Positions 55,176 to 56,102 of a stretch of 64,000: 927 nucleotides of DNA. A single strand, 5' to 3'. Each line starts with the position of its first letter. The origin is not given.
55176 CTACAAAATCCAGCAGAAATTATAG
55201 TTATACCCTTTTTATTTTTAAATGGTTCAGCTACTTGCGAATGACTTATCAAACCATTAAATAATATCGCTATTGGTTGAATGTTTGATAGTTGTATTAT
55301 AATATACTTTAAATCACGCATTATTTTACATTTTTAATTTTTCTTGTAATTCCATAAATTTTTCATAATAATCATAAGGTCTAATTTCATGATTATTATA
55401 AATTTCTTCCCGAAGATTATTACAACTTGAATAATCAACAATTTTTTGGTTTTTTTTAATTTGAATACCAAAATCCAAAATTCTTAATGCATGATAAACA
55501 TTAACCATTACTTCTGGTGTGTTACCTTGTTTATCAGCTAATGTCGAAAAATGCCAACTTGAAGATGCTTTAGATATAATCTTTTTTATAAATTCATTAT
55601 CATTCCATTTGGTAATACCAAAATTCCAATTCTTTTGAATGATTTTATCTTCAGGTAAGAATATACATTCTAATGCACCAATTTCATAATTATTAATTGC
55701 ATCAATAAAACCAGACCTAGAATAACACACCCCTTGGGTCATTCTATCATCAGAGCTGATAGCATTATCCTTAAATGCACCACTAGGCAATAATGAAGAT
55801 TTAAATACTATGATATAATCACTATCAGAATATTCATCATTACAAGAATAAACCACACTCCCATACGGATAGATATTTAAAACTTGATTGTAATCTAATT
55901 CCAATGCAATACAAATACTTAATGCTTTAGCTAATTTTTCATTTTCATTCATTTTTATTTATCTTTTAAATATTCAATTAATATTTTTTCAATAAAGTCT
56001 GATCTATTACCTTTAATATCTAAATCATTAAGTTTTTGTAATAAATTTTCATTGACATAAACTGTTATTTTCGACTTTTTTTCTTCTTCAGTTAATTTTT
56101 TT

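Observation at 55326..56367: Three paralogous ribbon-helix-helix micro-ORFs (two unannotated) placed in front of an NTase gene and a GIY-YIG endonuclease gene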

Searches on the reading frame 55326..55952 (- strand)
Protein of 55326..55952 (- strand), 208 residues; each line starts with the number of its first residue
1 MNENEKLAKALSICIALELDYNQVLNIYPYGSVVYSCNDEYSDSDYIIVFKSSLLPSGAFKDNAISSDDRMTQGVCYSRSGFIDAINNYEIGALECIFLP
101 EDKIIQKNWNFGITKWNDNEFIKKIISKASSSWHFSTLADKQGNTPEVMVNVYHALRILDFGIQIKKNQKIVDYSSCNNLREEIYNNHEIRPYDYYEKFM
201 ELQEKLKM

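Call 7: search_protein_families(library=pfam, max_evalue=1, proteins=[window:55326-55952:-])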
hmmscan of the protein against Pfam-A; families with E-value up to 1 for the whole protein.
window:55326-55952:- (208 aa): 2 families
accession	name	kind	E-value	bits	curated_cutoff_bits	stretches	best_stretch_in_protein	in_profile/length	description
PF01909.29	NTP_transf_2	-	0.049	14.4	21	1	22-53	12-43/93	Nucleotidyltransferase domain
PF18765.7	Polbeta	-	0.11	13.1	26.9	0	21-53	10-42/93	Polymerase beta, Nucleotidyltransferase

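Call 14: search_protein_families(library=phrogs, max_evalue=0.01, proteins=[window:55326-55952:-])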
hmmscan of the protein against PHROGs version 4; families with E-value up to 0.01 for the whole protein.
window:55326-55952:- (208 aa): 1 family
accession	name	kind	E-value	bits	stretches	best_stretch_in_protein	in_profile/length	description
phrog_388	-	DNA, RNA and nucleotide metabolism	1.1e-09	38.9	1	16-124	30-142/351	nucleotidyltransferase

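Call 32: search_solved_structures(query=A2, max_evalue=10, show_alignments=2)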
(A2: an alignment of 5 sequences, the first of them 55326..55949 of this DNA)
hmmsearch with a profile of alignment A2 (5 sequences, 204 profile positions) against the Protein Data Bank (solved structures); distinct sequences matched with E-value up to 10: 2.
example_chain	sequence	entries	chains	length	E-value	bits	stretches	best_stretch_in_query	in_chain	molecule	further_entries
1z81_A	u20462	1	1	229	0.011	18.6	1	47-161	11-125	cyclophilin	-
8dkc_E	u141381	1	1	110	0.58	12.9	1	136-194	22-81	RNA polymerase Rpb6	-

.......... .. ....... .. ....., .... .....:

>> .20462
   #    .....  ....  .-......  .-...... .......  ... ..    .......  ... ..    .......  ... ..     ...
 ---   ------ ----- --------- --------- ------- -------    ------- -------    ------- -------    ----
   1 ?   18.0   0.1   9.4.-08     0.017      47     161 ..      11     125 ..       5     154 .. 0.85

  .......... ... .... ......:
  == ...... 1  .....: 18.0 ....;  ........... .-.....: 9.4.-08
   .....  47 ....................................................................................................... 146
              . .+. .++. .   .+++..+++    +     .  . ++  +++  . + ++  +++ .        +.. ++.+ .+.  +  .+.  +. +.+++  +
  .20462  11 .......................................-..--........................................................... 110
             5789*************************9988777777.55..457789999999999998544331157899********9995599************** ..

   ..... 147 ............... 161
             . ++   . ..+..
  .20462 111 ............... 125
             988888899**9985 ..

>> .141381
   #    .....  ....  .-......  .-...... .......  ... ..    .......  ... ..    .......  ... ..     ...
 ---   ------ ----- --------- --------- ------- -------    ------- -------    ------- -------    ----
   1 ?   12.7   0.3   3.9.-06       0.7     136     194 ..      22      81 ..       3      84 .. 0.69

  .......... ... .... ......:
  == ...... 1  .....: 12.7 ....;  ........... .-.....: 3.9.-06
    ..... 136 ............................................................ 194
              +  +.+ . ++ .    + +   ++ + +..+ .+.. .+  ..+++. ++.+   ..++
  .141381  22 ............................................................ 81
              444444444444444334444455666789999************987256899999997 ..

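Call 41: find_homologous_proteins(query=window:55326-55949:-, max_evalue=0.001)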
Query window:55326-55949:- (207 aa): 400 proteins with E <= 0.001 among 564 candidates; the best 120 are listed.
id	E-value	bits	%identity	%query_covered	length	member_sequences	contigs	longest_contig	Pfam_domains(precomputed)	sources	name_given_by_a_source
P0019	5.5e-135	465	100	100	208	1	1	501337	-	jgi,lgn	jgi:hypothetical protein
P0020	1.6e-111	389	84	100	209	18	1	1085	-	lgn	-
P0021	4.9e-111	387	84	99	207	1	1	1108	-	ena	-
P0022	7.0e-102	357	79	97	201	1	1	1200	-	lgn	-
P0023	7.3e-101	354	78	97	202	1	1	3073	-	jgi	jgi:hypothetical protein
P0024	1.5e-99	349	78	97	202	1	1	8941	-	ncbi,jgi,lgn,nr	ncbi:hypothetical protein M0Q97_08125 [Candidatus Dojkabacteria bacterium]|jgi:predicted nucleotidyl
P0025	3.6e-96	338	73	97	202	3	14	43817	-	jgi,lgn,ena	jgi:hypothetical protein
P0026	1.4e-92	327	73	98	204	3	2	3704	-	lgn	-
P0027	4.2e-90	319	73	97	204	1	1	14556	-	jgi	jgi:hypothetical protein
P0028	1.3e-89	317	72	96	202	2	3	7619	-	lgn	-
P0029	3.9e-89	316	70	98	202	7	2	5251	-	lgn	-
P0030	1.9e-88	313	69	97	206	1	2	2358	-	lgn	-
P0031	2.3e-88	313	71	96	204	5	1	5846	-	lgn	-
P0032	8.6e-88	311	73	96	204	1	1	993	-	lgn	-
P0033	1.8e-87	310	72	96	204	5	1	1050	-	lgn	-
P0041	3.7e-84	299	71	96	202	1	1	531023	-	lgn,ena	-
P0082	4.0e-70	253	58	96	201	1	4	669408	-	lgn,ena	-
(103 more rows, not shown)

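Call 42: find_encoding_contigs(protein=P0041, flank=5000, max_places=2)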
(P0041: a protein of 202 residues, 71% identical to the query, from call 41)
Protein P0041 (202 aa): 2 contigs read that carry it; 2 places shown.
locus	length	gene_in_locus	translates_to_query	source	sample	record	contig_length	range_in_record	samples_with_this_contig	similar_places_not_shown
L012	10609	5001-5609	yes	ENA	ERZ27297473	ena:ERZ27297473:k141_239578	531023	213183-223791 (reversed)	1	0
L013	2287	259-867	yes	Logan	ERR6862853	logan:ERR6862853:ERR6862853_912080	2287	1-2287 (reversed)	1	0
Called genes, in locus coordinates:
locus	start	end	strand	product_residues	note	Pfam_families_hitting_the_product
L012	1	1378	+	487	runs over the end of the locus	PF13306:LRR_5, PF13855:LRR_8 (faint), PF13306:LRR_5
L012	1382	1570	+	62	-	-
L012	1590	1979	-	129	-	-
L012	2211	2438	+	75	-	-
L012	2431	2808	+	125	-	-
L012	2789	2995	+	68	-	-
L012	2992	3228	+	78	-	-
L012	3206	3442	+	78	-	PF20111:DUF6501 (faint)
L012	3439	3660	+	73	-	-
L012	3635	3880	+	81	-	-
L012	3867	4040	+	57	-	-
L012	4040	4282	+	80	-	-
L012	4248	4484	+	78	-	-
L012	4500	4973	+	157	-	-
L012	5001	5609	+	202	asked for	-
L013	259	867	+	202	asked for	-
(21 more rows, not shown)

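Call 43: find_encoding_contigs(protein=P0082, flank=5000, max_places=2)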
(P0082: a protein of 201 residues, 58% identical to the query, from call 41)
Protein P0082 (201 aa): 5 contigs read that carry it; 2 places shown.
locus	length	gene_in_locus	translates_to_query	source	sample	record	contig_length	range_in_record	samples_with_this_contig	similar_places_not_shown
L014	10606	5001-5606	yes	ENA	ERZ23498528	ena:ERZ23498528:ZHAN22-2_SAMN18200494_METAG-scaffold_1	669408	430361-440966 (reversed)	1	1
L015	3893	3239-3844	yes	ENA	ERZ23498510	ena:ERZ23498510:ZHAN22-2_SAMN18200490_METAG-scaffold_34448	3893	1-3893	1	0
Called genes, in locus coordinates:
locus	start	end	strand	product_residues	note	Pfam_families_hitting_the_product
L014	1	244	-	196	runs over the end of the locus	PF00293:NUDIX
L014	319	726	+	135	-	-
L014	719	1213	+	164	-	-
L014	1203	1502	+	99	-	-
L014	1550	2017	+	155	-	-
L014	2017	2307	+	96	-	-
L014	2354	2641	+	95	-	-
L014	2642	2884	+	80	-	-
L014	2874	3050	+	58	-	-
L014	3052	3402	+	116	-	-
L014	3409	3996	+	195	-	PF01121:CoaE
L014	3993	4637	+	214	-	-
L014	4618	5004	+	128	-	-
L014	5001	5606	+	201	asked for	-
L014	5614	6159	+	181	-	-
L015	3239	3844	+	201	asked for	-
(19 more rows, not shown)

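Call 44: find_encoding_contigs(protein=P0025, flank=5000, max_places=3)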
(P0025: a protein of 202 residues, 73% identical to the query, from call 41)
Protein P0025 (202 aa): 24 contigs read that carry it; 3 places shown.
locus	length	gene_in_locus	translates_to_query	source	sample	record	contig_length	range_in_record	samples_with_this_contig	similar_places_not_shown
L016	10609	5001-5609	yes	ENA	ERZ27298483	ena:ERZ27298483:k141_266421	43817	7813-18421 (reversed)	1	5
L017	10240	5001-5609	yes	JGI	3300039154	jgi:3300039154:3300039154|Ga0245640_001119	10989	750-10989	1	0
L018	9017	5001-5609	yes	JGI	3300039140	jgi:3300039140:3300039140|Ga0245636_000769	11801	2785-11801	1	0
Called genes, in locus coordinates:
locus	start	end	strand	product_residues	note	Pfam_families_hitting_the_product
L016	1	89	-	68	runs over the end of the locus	-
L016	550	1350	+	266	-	PF03747:ADP_ribosyl_GH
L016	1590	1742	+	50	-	-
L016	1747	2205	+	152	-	-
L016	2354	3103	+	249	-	-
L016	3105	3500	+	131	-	-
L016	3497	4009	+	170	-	-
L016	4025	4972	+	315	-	PF13671:AAA_33 (faint), PF08645:PNK3P, PF13242:Hydrolase_like (weak)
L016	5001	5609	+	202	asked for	-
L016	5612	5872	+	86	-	-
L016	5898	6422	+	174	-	-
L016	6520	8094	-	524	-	-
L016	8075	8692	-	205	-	PF00239:Resolvase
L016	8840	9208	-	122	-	PF01555:N6_N4_Mtase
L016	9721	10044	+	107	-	-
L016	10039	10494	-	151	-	-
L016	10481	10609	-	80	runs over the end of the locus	-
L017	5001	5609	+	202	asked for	-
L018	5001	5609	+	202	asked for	-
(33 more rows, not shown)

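Call 45: search_dna_similar(query=window:55326-55949:-, collection=phages, mode=protein, max_rows=15)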
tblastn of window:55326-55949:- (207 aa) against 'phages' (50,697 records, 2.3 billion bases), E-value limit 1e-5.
Records with a match: 17; places in all: 17; records where one place covers at least 80% of the query: 3.
Best place of each record, by identity: <60% 17.
By first word of the organism name: Bacillus 16; Xanthomonas 1.
By host as written in the record: Bacillus cereus 6; Bacillus anthracis 3; Bacillus subtilis 2; Bacillus subtilis BEST7003 2; Rosselomorea vietnamensis FJAT-46955 1; Xanthomonas oryzae pv. oryzae 1; Bacillus sp. 1; Bacillus sp. C30 1.
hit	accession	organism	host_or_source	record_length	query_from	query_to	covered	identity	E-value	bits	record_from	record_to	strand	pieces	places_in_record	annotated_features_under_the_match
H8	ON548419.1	Bacillus phage vB_BanS-Thrax3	Bacillus anthracis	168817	23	187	80%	32.7%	1e-10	66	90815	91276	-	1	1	nucleotidyltransferase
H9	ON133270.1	Bacillus phage 2S-4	Rosselomorea vietnamensis FJAT-46955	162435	23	185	79%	32.4%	2e-12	71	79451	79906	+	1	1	none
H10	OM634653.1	Bacillus phage vB_BsuS_PJN02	Bacillus subtilis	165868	23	185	79%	32.4%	2e-12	71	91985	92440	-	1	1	nucleotidyltransferase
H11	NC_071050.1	Bacillus phage vB_BsuS_PJN02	Bacillus subtilis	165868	23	185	79%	32.4%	2e-12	71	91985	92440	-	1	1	nucleotidyltransferase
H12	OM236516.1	Bacillus phage FADO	Bacillus subtilis BEST7003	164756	23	185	79%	32.4%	2e-12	71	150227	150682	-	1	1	hypothetical protein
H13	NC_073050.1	Bacillus phage FADO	Bacillus subtilis BEST7003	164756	23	185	79%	32.4%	2e-12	71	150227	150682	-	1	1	hypothetical protein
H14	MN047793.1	Xanthomonas phage Xoo-sp13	Xanthomonas oryzae pv. oryzae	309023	1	183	88%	28.7%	5e-8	58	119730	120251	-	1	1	hypothetical protein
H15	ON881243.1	Bacillus phage PK-3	Bacillus sp.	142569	23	185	79%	31.9%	4e-12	70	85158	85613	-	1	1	nucleotidyltransferase domain-containing protein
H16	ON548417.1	Bacillus phage vB_BanS-Thrax1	Bacillus anthracis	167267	23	187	80%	31.5%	1e-9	63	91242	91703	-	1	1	nucleotidyltransferase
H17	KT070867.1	Bacillus phage PBC2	Bacillus cereus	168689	23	188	80%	31.3%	9e-10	63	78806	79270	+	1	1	hypothetical protein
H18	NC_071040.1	Bacillus phage PBC2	Bacillus cereus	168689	23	188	80%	31.3%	9e-10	63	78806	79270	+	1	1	nucleotidyltransferase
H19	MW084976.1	Bacillus phage Kirov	Bacillus cereus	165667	23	178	75%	32.1%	6e-8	58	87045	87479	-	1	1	nucleotidyltransferase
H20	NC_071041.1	Bacillus phage Kirov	Bacillus cereus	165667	23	178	75%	32.1%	6e-8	58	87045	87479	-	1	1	nucleotidyltransferase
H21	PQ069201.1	Bacillus phage C30-3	Bacillus sp. C30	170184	23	183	78%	29.3%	3e-6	53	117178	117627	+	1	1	record has no annotation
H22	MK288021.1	Bacillus phage pW2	Bacillus cereus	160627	23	178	75%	28.3%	2e-6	54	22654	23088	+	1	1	hypothetical protein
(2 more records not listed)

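Call 48: search_protein_families(library=ncbifam, max_evalue=0.1, proteins=[window:55326-55949:-])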
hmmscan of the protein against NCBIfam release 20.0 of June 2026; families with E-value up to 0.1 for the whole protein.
window:55326-55949:- (207 aa): 2 families
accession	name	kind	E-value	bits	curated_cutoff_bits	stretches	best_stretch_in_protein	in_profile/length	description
NF011482.0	PRK14892.1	equivalog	0.087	12.7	109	0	161-202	33-73/101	putative transcription elongation factor Elf1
NF003203.0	PRK04171.1-1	equivalog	0.096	12.2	310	0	104-154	168-215/223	ribosome biogenesis protein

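Call 53: search_protein_families(library=pfam, max_evalue=0.1, proteins=[L016:1747-2202:+, L016:2354-3100:+, L016:3105-3497:+, L016:3497-4006:+])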
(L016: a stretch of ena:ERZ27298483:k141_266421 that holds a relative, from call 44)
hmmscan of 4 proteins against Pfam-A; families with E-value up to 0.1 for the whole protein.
L016:1747-2202:+ (152 aa): 0 families

L016:2354-3100:+ (249 aa): 1 family
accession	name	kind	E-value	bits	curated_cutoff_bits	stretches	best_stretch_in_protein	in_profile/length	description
PF22365.1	PfNDH2_hel_ins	-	0.095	13.1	27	0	144-186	21-61/65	PfNDH2 helical insertion domain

L016:3105-3497:+ (131 aa): 0 families

L016:3497-4006:+ (170 aa): 2 families
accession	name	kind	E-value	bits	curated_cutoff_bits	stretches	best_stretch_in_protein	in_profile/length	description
PF16286.10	DUF4932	-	0.00045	20.1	28.7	1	30-72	290-331/332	Domain of unknown function (DUF4932)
PF01657.22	Stress-antifung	-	0.012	16.7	25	1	47-115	2-71/99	Salt stress response/antifungal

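Call 55: search_protein_families(library=phrogs, max_evalue=0.01, proteins=[L016:1747-2202:+, L016:2354-3100:+, L016:3105-3497:+, L016:3497-4006:+])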
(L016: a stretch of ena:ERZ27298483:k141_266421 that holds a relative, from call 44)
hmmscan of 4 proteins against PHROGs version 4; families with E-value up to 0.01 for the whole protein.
L016:1747-2202:+ (152 aa): 0 families

L016:2354-3100:+ (249 aa): 0 families

L016:3105-3497:+ (131 aa): 0 families

L016:3497-4006:+ (170 aa): 0 families

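Call 100: search_protein_families(library=padloc, max_evalue=0.01, proteins=[window:55326-55949:-])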
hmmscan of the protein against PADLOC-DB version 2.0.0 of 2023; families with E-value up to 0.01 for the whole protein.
window:55326-55949:- (207 aa): 0 families
